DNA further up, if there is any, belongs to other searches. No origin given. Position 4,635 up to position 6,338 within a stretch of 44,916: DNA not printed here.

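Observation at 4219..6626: MITE-bracketed islet: Phd-like gene (decayed) + split ABC/OLD-type ATPase + coupled PD-(D/E)xK-like protein, a candidate uncharacterised defence / TA-type system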

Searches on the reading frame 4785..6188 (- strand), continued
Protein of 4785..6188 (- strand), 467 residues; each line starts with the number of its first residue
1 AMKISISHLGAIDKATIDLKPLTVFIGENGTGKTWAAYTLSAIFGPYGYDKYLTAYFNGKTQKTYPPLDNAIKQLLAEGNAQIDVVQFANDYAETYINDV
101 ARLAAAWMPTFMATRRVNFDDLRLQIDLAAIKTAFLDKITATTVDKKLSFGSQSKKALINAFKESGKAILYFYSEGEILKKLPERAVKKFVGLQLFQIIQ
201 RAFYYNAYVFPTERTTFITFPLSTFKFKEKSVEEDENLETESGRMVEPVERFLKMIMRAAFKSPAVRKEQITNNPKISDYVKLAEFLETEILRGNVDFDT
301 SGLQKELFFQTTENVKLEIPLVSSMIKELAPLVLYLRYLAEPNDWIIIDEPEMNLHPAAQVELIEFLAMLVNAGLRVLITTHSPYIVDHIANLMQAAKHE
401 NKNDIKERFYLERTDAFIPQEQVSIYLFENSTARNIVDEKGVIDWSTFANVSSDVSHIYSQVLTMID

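Call 42: search_protein_families(library=padloc, proteins=[L006:1352-2740:+, L006:2754-3350:+, L007:1622-3046:+, L007:3048-3680:+, L008:3001-4386:+, L008:4386-4940:+, L005:7431-7958:+], max_evalue=0.001)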
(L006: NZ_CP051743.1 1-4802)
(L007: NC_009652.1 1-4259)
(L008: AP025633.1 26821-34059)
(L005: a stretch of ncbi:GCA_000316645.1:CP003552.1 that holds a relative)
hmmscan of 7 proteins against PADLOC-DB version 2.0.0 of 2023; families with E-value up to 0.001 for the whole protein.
L006:1352-2740:+ (462 aa): 55 families (the best 25 are shown)
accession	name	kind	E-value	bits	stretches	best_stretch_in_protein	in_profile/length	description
PDLC04032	PD-T4-4_A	-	3.2e-123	410.2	1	1-459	1-469/474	-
PDLC04033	PD-T4-4_A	-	2.9e-109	364.3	1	1-456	1-455/460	-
PDLC04664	PDC-M47A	-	6.3e-92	306.9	1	1-426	1-413/461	-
PDLC02979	AriA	-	1.6e-28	98.5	1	2-381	5-373/373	-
PDLC03878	NsnB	-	2.5e-18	65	1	2-430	4-328/345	-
PDLC04214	HEC-02A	-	1.4e-16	58.7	1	273-385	175-286/338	-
PDLC02980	AriA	-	1e-15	56.5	1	21-381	1-303/304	-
PDLC04213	HEC-02A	-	1.8e-15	55.4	1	265-388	168-283/337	-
PDLC02358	Old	-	1.4e-13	48.5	2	338-387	286-335/578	Old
PDLC04710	PDC-M56A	-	4.5e-12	43.7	1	337-452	241-352/382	-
PDLC04146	HEC-02B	-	2.2e-11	41.4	1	318-393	219-295/344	-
PDLC02915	ATPase-Toprim_I-B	-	4.3e-11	40.3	2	339-388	258-306/623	-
PDLC02914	ATPase-Toprim_I-B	-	4.9e-11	40.5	1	318-387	185-254/443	-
PDLC04177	HEC-01A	-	1.8e-10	38.4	1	301-387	263-346/393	-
PDLC00289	PtuA1|PtuA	-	2.3e-10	38.1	1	286-389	201-301/404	AAA ATPase domain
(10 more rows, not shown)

L006:2754-3350:+ (198 aa): 5 families
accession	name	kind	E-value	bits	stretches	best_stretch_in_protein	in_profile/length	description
PDLC04035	PD-T4-4_B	-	1.1e-43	147.3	1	1-170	1-167/206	-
PDLC04034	PD-T4-4_B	-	3.3e-10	38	1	23-173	24-163/190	-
PDLC04037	PD-T4-4_B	-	1.1e-06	26.5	1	2-182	6-171/190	-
PDLC04668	PDC-M47B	-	2.1e-05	22.3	1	3-188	5-172/186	-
PDLC04666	PDC-M47B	-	0.00016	19.5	1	75-140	48-114/174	-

L007:1622-3046:+ (474 aa): 72 families (the best 25 are shown)
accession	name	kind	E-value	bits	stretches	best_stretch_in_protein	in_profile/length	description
PDLC04032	PD-T4-4_A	-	4.5e-233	772.4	1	1-473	1-472/474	-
PDLC04033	PD-T4-4_A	-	7.6e-91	303.6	1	1-468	1-456/460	-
PDLC04664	PDC-M47A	-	2.8e-66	222.4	1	1-436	1-412/461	-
PDLC02979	AriA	-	1.6e-20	72.2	1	2-392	5-373/373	-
PDLC03878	NsnB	-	3.3e-20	71.1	1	2-446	4-326/345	-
PDLC04214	HEC-02A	-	9.7e-19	65.8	1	264-396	158-286/338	-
PDLC04213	HEC-02A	-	1.4e-18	65.6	1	266-417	155-298/337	-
PDLC02980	AriA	-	7.5e-15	53.7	1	21-392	1-303/304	-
PDLC04146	HEC-02B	-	1.4e-13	48.6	1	255-397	150-288/344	-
PDLC02358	Old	-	1.8e-13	48.1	1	348-400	285-337/578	Old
PDLC00265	PtuA1|PtuA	-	3.8e-12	44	1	13-398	24-378/479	AAA ATPase domain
PDLC00289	PtuA1|PtuA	-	3.3e-11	40.9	1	317-411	220-311/404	AAA ATPase domain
PDLC04710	PDC-M56A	-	4.3e-11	40.4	1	309-410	207-304/382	-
PDLC04239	PDC-M01A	-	7.6e-11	39.2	1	345-409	408-472/552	-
PDLC04177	HEC-01A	-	8.1e-11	39.6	1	330-399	281-347/393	-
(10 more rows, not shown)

L007:3048-3680:+ (210 aa): 5 families
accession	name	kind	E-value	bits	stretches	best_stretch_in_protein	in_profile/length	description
PDLC04035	PD-T4-4_B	-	3.6e-93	308.9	1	1-208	1-205/206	-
PDLC04037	PD-T4-4_B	-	4.4e-12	44.1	1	1-164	1-152/190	-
PDLC04034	PD-T4-4_B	-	7.1e-11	40.2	1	25-145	24-134/190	-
PDLC04036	PD-T4-4_B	-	3e-06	25.3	1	28-149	26-152/203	-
PDLC04668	PDC-M47B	-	8.6e-05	20.3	1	41-168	39-155/186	-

L008:3001-4386:+ (461 aa): 71 families (the best 25 are shown)
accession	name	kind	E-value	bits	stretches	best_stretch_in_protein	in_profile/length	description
PDLC04664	PDC-M47A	-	1.5e-231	767.2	1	1-461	1-461/461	-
PDLC04033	PD-T4-4_A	-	1.1e-160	533.8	1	1-459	1-457/460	-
PDLC04032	PD-T4-4_A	-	5.9e-70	234.5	1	1-457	1-466/474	-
PDLC02979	AriA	-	1.7e-28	98.5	1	2-366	5-373/373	-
PDLC02980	AriA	-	9.2e-21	73.1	1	22-366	2-303/304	-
PDLC03878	NsnB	-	1.2e-19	69.3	1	2-374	4-289/345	-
PDLC04214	HEC-02A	-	1e-15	55.9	2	265-386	181-302/338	-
PDLC04213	HEC-02A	-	3.3e-15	54.5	1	260-374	171-284/337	-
PDLC04146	HEC-02B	-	6.9e-15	52.9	1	264-377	181-294/344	-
PDLC02358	Old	-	3.3e-14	50.6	1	304-376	268-342/578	Old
PDLC04710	PDC-M56A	-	6.4e-13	46.4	1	320-381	239-300/382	-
PDLC04135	mad3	-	1.6e-10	39.1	1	45-377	117-339/374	mads_3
PDLC04175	HEC-01A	-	4.8e-10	37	1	321-371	268-317/363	-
PDLC00075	GajA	-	5.4e-10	36.4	1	297-370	245-314/536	AAA ATPase domain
PDLC02335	AbiLi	-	7.9e-10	36.3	1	18-369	75-243/326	AbiLi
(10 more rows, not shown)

L008:4386-4940:+ (184 aa): 9 families
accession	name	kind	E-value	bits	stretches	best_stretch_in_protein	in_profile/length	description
PDLC04668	PDC-M47B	-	2.8e-61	204.5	1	6-156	2-154/186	-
PDLC04665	PDC-M47B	-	1.3e-41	140.5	1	5-151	3-151/202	-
PDLC04667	PDC-M47B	-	8.3e-20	69.3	1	43-157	12-126/158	-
PDLC04669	PDC-M47B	-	1e-16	59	1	10-155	6-150/183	-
PDLC04666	PDC-M47B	-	1.3e-14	52.4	1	38-152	20-135/174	-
PDLC04035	PD-T4-4_B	-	1.4e-05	22.8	1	69-130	80-141/206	-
PDLC04034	PD-T4-4_B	-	4.7e-05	21.2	1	75-163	78-165/190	-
PDLC04037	PD-T4-4_B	-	0.00013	19.7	1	70-139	74-141/190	-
PDLC04036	PD-T4-4_B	-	0.00053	18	1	75-149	91-160/203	-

L005:7431-7958:+ (175 aa): 2 families
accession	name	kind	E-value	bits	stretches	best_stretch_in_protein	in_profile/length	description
PDLC04563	PDC-M29B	-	0.00043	18.5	1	31-106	47-115/164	-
PDLC04221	HEC-02B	-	0.00096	17.1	0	59-138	33-108/171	-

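Call 46: find_encoding_contigs(protein=P0122, flank=7000, max_places=3)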
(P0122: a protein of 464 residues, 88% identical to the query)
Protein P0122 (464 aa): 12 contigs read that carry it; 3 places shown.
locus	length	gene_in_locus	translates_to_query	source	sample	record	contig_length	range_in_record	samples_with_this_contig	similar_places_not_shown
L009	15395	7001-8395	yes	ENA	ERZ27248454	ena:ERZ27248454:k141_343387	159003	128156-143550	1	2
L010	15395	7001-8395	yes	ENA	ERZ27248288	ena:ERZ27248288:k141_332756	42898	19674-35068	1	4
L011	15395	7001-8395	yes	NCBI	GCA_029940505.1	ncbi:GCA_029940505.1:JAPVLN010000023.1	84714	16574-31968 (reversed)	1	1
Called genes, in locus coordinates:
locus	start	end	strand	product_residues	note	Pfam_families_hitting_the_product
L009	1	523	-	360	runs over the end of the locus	-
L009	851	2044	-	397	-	PF15891:Nuc_deoxyri_tr2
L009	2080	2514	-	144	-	PF07963:N_methyl, PF08334:T2SSG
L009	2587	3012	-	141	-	-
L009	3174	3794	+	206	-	PF13183:Fer4_8 (faint), PF13534:Fer4_17 (faint), PF13187:Fer4_9 (weak)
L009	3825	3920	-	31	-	-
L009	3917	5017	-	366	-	-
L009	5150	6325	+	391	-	PF00155:Aminotran_1_2, PF01041:DegT_DnrJ_EryC1, PF01053:Cys_Met_Meta_PP (weak), PF01212:Beta_elim_lyase (weak)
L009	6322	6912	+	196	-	PF02397:Bac_transf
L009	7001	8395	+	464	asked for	PF13175:AAA_15, PF13304:AAA_21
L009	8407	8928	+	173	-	-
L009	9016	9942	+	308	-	PF02086:MethyltransfD12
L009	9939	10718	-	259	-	-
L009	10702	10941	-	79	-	PF13560:HTH_31 (weak), PF12844:HTH_19, PF01381:HTH_3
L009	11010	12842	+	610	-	PF13727:CoA_binding_3, PF01073:3Beta_HSD, PF01370:Epimerase, PF02719:Polysacc_synt_2, PF04321:RmlD_sub_bind, PF16363:GDP_Man_Dehyd, PF07993:NAD_binding_4 (faint)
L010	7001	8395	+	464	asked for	PF13175:AAA_15, PF13304:AAA_21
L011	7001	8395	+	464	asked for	PF13175:AAA_15, PF13304:AAA_21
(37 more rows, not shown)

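Call 54: find_related_loci(query=A3, collection=genome_contigs, flank=6000)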
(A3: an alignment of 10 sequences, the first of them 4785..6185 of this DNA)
Query A3 (466 aa) in genome_contigs; peptide patterns used: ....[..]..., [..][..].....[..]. (x = any residue, [..] = any of these).
599 stretches matched a pattern (row limit reached: there are more); 534 encode a relative of the query (tblastn E <= 1e-3); the best 80 are kept; 79 distinct loci.
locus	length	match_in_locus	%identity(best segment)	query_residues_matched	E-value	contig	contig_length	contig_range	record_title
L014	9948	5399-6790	60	1-466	0e+0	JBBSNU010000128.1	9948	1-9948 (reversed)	MAG: Chroococcales cyanobacterium isolate LS6_sbin.12 LS6_sbin.12_K_1820352_L_9948_cov_66.6048, whole genome shotgun seq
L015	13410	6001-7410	60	1-466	0e+0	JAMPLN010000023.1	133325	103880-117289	Microcoleus vaginatus FACHB-2002 strain DQ-U3 scaffold_23, whole genome shotgun sequence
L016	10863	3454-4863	55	1-458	1e-172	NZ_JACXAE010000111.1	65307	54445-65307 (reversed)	Iningainema tapete BLCC-T55 NODE_71_length_65307_cov_25.640135, whole genome shotgun sequence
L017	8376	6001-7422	55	1-462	5e-171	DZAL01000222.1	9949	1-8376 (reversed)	MAG TPA_asm: Thiomargarita sp. isolate SulCav_PC08_66_44_25 SulCav_PC08-66_6677_length_9949_cov_20.858803, whole genome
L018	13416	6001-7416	53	1-458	3e-164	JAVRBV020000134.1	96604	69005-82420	MAG: Nostoc sp. CreGUA01 Nostoc_sp_CreGUA01_134, whole genome shotgun sequence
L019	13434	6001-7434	51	1-458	3e-163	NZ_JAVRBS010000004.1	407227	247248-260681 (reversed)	MAG: Nostoc sp. ChiVER01 contig_4, whole genome shotgun sequence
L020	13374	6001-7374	53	1-462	8e-161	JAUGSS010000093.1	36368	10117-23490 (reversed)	MAG: Methylococcaceae bacterium isolate ZUGMOB10 c_000000003069, whole genome shotgun sequence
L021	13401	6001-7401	53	1-458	5e-158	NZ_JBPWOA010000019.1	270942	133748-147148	Anabaena sp. WFMT contig_19, whole genome shotgun sequence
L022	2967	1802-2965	62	1-387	3e-164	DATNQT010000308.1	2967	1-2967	MAG TPA_asm: Candidatus Sericytochromatia bacterium isolate SMAG_U16514 k141_691486, whole genome shotgun sequence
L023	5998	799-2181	51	1-458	4e-152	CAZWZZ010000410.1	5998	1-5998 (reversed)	MAG TPA_asm: uncultured Caldilineaceae bacterium isolate binchicken_co15_113 genome assembly, contig: NODE_12493_length_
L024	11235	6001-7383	48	1-459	6e-142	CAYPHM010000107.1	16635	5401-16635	MAG TPA_asm: uncultured Chloroflexaceae bacterium isolate SRP141376_co5_371 genome assembly, contig: NODE_8474_length_16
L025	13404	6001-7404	46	1-458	8e-136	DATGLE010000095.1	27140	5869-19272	MAG TPA_asm: Ktedonobacteraceae bacterium isolate SMAG_U9878 k141_501888, whole genome shotgun sequence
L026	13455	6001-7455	46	1-458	1e-133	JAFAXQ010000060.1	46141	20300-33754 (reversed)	MAG: Ktedonobacteraceae bacterium isolate CP_BM_RX_R7_7 BM_RX_R7_k147_1428272, whole genome shotgun sequence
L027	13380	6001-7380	47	1-454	1e-131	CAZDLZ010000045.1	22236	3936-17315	MAG TPA_asm: uncultured Methanotrichaceae archaeon isolate binchicken_co113_257 genome assembly, contig: NODE_2598_lengt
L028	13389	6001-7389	46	1-457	1e-130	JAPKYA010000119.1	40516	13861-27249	MAG: Methanothrix sp. isolate LacPavin_0920_SED2_MAG_52_45 LacPavin_0920_SED2_scaffold_76729, whole genome shotgun seque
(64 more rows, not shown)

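Call 64: search_protein_families(library=padloc, alignment_id=A4, max_evalue=1e-10)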
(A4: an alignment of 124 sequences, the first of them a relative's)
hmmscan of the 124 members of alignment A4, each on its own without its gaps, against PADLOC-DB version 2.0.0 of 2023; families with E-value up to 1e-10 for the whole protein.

A. member 1, L014:4115-5098:+ (328 aa): 0 families

B. families by the number of members that match (of 124 scanned): 207 families (the first 25 are shown)
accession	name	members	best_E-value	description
PDLC03109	Specificity_I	3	7.1e-108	Type I specificity subunit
PDLC03189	Specificity_I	3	1.4e-86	Type I specificity subunit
PDLC03127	Specificity_I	3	3.4e-82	Type I specificity subunit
PDLC03169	Specificity_I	3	8.1e-78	Type I specificity subunit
PDLC03079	Specificity_I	3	3.5e-69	Type I specificity subunit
PDLC02203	MzaA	3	7.7e-69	-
PDLC03179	Specificity_I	3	7.8e-65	Type I specificity subunit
PDLC03162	Specificity_I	3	1.9e-61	Type I specificity subunit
PDLC03076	Specificity_I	3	4e-56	Type I specificity subunit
PDLC03194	Specificity_I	3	1.3e-48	Type I specificity subunit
PDLC03090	Specificity_I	3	3.3e-48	Type I specificity subunit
PDLC04137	mad5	3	4e-47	mads_5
PDLC03107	Specificity_I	3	2.2e-45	Type I specificity subunit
PDLC03105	Specificity_I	3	1.1e-42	Type I specificity subunit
PDLC03098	Specificity_I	3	3e-41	Type I specificity subunit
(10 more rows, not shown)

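Call 65: search_protein_families(library=pfam, alignment_id=A4, max_evalue=0.00001)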
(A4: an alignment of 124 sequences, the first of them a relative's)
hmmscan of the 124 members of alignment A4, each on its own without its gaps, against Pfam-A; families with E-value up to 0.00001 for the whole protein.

A. member 1, L014:4115-5098:+ (328 aa): 1 family
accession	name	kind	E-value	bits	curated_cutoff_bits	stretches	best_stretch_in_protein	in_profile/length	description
PF00248.27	Aldo_ket_red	-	8.1e-30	104.3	24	1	64-256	5-199/291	Aldo/keto reductase family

B. families by the number of members that match (of 124 scanned): 156 families (the first 25 are shown)
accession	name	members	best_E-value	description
PF02445.21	NadA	5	2.4e-124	Quinolinate synthetase A protein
PF00149.33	Metallophos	5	4.9e-16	Calcineurin-like phosphoesterase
PF12850.12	Metallophos_2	5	1.4e-10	Calcineurin-like phosphoesterase superfamily domain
PF07479.19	NAD_Gly3P_dh_C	4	2e-55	NAD-dependent glycerol-3-phosphate dehydrogenase C-terminus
PF01210.29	NAD_Gly3P_dh_N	4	6.1e-50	NAD-dependent glycerol-3-phosphate dehydrogenase N-terminus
PF00575.29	S1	4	1.3e-40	S1 RNA binding domain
PF20618.3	GPD_NAD_C_bact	4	5.1e-22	Bacterial GPD, NAD-dependent C-terminal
PF01850.27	PIN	4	8.9e-13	PIN domain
PF02558.23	ApbA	4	6.5e-10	Ketopantoate reductase PanE/ApbA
PF00248.27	Aldo_ket_red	3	2.5e-63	Aldo/keto reductase family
PF00204.31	DNA_gyraseB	3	4.4e-60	DNA gyrase B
PF01138.27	RNase_PH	3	3.3e-57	3' exoribonuclease family, domain 1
PF00009.33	GTP_EFTU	3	3e-55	Elongation factor Tu GTP binding domain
PF01171.26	ATP_bind_3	3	1.8e-50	PP-loop family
PF04851.21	ResIII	3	2.4e-37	Type III restriction enzyme, res subunit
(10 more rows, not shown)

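Call 68: search_dna_similar(query=window:4785-6185:-, collection=phages, mode=protein, max_rows=20, max_evalue=0.000001)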
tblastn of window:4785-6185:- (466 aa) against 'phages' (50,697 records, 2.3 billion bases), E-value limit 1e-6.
Records with a match: 3; places in all: 3; records where one place covers at least 80% of the query: 3.
Best place of each record, by identity: <60% 3.
By first word of the organism name: Vibrio 3.
By host as written in the record: Vibrio cyclitrophicus 2; Vibrio cyclitrophicus 10N.222.45.E8 1.
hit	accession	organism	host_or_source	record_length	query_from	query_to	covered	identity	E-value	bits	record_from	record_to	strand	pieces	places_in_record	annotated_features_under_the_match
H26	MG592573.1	Vibrio phage 1.202.O._10N.222.45.E8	Vibrio cyclitrophicus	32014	1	466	100%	27.4%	4e-24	112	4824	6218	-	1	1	AAA domain protein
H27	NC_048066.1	Vibrio phage 1.202.O._10N.222.45.E8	Vibrio cyclitrophicus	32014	1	466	100%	27.4%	4e-24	112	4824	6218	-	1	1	AAA family ATPase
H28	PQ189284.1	Vibrio phage 10N.222.45.E8_PE001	Vibrio cyclitrophicus 10N.222.45.E8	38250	1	466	100%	27.4%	4e-24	112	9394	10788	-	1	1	hypothetical protein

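Call 70: get_annotated_region(hit=H27, flank=2500)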
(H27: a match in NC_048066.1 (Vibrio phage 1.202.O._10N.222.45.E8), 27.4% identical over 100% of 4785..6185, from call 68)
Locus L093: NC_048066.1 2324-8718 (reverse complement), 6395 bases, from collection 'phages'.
description: Vibrio phage 1.202.O._10N.222.45.E8, partial genome.
organism: Vibrio phage 1.202.O._10N.222.45.E8 (NCBI taxid 1881262)
taxonomy: Viruses; Duplodnaviria; Heunggongvirae; Uroviricota; Caudoviricetes; Peduoviridae; Canoevirus; Canoevirus canoe
host: Vibrio cyclitrophicus; source: iron chloride precipitation of 0.2um-filtered seawater, resuspended in oxalate solution; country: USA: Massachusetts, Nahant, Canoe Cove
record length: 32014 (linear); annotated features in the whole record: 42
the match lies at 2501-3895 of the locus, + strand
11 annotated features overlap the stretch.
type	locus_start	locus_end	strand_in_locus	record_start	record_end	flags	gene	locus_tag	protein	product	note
CDS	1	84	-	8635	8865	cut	-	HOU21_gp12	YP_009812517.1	hypothetical protein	NVP1202O_12; aclame_best_match:protein:proph:172183; tara_best_match:OM-RGC.v1.034075718; cvp_best_match:RF_PEP_17975116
CDS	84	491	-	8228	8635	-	-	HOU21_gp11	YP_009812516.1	coil containing protein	NVP1202O_11; tara_best_match:OM-RGC.v1.024268268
CDS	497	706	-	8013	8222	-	-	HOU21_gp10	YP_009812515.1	hypothetical protein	NVP1202O_10; egg:none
CDS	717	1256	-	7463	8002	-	-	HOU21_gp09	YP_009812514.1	CII-like transcriptional activator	NVP1202O_09; aclame_best_match:protein:proph:176026; tara_best_match:OM-RGC.v1.020727682; ...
CDS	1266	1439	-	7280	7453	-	-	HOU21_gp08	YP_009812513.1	hypothetical protein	NVP1202O_08; tara_best_match:OM-RGC.v1.038128605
CDS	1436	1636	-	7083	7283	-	-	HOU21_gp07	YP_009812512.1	Cox-like excisionase and repressor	NVP1202O_07; aclame_best_match:protein:proph:174078; tara_best_match:OM-RGC.v1.035569398; ...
CDS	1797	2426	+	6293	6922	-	-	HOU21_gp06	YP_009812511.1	transcriptional repressor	NVP1202O_06; aclame_best_match:protein:proph:164499; tara_best_match:OM-RGC.v1.016440437; ...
CDS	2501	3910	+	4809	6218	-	-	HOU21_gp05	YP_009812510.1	AAA family ATPase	NVP1202O_05; tara_best_match:OM-RGC.v1.002332198; pfam:PF13304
CDS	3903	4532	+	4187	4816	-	-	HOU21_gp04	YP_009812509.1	hypothetical protein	NVP1202O_04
CDS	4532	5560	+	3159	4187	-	-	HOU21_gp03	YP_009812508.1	integrase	NVP1202O_03; aclame_best_match:protein:proph:164506; tara_best_match:OM-RGC.v1.004711837; ...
CDS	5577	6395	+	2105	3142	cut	-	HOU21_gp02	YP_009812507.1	hypothetical protein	NVP1202O_02; aclame_best_match:protein:plasmid:24367; tara_best_match:OM-RGC.v1.004697219; egg:ENOG4111HU7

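Call 89: predict_structure(alignment_id=A5)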
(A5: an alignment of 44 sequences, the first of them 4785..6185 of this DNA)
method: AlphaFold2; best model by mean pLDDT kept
length: 466 residues; sequences in the alignment: 44
mean_pLDDT: 85.1   pTM: 0.86
mean pLDDT of the five models: 85.1, 84.7, 83.5, 83.2, 82.8
residues with pLDDT >= 90: 259; 70-90: 138; 50-70: 43; < 50: 26
segments of 3 or more residues with pLDDT < 50: 220-241
pLDDT, mean of each block of 10 residues (from residue 1): 93 95 92 94 95 92 92 92 98 97 91 82 95 96 84 72 96 75 89 96 93 57 39 33 74 90 90 93 94 88 83 85 87 96 94 83 95 96 87 88 80 90 94 87 66 55 57
secondary structure, 60 per line:
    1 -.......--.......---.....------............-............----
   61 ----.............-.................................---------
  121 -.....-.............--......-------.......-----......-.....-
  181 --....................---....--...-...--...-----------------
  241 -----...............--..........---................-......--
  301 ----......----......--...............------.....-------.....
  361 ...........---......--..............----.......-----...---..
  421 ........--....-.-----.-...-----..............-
elements in order: E2-8 E11-17 E21-25 H32-43 H45-56 H65-77 E79-83 H84-111 E122-126 H128-140 E143-148 E156-162 E168-173 H175-179 H183-202 E206-209 H246-260 H263-272 H276-291 E293-298 E305-310 E315-317 H323-337 E344-348 H356-371 E375-380 H383-396 H401-407 E422-428 E431-434 H452-465
